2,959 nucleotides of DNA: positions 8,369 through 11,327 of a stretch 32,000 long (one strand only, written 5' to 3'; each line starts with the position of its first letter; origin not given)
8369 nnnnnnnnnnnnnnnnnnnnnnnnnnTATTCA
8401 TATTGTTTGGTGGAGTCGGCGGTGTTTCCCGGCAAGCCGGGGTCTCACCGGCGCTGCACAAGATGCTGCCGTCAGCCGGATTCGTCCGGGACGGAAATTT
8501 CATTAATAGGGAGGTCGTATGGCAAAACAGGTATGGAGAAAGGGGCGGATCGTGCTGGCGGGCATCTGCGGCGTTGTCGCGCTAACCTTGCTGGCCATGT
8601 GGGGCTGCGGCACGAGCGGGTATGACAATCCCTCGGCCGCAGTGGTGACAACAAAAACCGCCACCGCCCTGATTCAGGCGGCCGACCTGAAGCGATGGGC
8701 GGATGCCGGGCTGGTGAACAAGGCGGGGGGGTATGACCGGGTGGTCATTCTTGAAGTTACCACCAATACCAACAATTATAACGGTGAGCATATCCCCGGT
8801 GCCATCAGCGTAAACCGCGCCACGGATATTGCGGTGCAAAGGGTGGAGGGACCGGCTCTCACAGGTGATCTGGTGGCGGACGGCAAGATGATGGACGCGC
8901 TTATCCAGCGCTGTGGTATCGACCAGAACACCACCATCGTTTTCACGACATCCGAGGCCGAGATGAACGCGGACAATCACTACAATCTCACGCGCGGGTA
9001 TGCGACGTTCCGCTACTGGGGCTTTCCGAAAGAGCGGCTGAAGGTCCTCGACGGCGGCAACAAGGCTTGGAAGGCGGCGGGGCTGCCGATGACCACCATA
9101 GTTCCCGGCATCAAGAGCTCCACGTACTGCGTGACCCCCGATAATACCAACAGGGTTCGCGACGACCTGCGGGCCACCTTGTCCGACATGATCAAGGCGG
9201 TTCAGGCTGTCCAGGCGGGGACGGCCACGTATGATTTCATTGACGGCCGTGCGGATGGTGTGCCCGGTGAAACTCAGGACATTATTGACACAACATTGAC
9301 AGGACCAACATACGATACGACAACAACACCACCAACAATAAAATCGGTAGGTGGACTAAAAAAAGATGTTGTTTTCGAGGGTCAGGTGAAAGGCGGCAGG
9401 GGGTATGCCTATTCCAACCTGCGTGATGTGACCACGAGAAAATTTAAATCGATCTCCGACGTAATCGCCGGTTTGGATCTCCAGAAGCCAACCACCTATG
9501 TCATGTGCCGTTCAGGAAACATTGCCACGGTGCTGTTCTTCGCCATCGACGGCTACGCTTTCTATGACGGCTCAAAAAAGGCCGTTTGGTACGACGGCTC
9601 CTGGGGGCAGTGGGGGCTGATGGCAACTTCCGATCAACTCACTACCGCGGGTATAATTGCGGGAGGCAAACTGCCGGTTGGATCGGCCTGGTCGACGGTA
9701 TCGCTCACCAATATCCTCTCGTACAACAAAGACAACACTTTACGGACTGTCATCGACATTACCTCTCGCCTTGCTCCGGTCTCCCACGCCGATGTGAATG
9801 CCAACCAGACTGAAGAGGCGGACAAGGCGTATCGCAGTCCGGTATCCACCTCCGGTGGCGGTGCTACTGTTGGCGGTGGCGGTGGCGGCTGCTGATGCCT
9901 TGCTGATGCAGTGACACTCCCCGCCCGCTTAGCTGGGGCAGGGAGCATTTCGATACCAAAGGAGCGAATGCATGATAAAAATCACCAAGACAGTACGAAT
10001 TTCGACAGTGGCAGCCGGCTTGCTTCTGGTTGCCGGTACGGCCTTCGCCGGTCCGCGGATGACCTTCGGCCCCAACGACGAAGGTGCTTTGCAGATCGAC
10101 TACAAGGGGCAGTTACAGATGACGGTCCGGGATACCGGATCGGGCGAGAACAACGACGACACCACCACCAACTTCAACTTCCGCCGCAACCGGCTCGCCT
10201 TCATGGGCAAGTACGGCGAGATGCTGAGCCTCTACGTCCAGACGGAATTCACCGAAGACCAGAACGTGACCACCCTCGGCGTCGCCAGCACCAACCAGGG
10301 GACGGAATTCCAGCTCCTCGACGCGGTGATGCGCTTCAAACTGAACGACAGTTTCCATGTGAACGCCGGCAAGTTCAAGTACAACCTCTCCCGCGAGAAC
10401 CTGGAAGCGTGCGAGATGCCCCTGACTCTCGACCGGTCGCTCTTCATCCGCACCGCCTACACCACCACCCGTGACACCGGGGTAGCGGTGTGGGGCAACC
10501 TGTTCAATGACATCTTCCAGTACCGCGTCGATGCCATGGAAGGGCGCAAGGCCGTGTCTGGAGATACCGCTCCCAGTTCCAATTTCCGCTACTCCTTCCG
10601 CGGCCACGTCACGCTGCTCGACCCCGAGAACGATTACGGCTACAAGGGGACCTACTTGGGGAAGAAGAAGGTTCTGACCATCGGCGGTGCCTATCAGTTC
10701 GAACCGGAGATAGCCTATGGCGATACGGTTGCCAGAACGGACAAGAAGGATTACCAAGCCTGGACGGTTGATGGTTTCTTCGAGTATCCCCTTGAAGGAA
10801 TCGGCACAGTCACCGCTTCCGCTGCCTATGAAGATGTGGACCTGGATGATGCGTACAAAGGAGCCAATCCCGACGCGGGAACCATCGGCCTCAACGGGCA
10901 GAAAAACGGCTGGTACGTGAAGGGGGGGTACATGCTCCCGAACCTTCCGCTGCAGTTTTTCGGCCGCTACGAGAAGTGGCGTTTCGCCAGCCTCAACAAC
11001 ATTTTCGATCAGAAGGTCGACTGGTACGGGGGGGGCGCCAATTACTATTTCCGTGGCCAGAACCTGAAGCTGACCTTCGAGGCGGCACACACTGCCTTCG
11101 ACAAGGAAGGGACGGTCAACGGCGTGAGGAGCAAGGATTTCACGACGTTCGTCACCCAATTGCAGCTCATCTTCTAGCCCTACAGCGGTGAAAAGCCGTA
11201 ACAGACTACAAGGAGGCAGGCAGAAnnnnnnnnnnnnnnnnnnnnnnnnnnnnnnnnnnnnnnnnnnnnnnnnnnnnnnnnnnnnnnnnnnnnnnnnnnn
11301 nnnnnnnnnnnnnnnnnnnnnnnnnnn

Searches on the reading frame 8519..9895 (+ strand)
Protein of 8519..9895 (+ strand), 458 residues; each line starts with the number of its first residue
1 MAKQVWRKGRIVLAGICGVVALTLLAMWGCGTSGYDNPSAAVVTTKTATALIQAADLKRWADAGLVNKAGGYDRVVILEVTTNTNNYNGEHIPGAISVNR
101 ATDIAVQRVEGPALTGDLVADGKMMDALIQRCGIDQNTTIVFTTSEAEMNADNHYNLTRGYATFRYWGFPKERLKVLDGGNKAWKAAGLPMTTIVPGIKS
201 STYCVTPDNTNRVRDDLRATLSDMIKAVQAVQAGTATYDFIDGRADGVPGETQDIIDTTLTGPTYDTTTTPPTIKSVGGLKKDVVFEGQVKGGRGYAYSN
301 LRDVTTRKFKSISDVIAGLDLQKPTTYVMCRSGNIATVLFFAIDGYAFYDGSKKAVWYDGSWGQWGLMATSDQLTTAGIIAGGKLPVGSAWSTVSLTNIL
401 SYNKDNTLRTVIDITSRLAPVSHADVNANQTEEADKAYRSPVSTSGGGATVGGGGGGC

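Call 63: search_protein_families(library=pfam, proteins=[window:8519-9895:+], max_evalue=0.00001)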
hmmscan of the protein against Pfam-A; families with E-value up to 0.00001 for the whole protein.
window:8519-9895:+ (458 aa): 1 family
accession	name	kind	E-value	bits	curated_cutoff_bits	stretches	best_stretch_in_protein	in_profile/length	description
PF00581.25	Rhodanese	-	3.4e-09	37.5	22.2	1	75-187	14-102/102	Rhodanese-like domain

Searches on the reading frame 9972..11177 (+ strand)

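Call 63: search_protein_families(library=pfam, proteins=[window:9972-11177:+], max_evalue=0.00001)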
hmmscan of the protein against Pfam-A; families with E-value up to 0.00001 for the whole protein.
window:9972-11177:+ (401 aa): 1 family
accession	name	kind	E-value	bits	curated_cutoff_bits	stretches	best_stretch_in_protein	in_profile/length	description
PF07396.17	Porin_O_P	-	1e-15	58.3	20.9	1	43-401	2-370/370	Phosphate-selective porin O and P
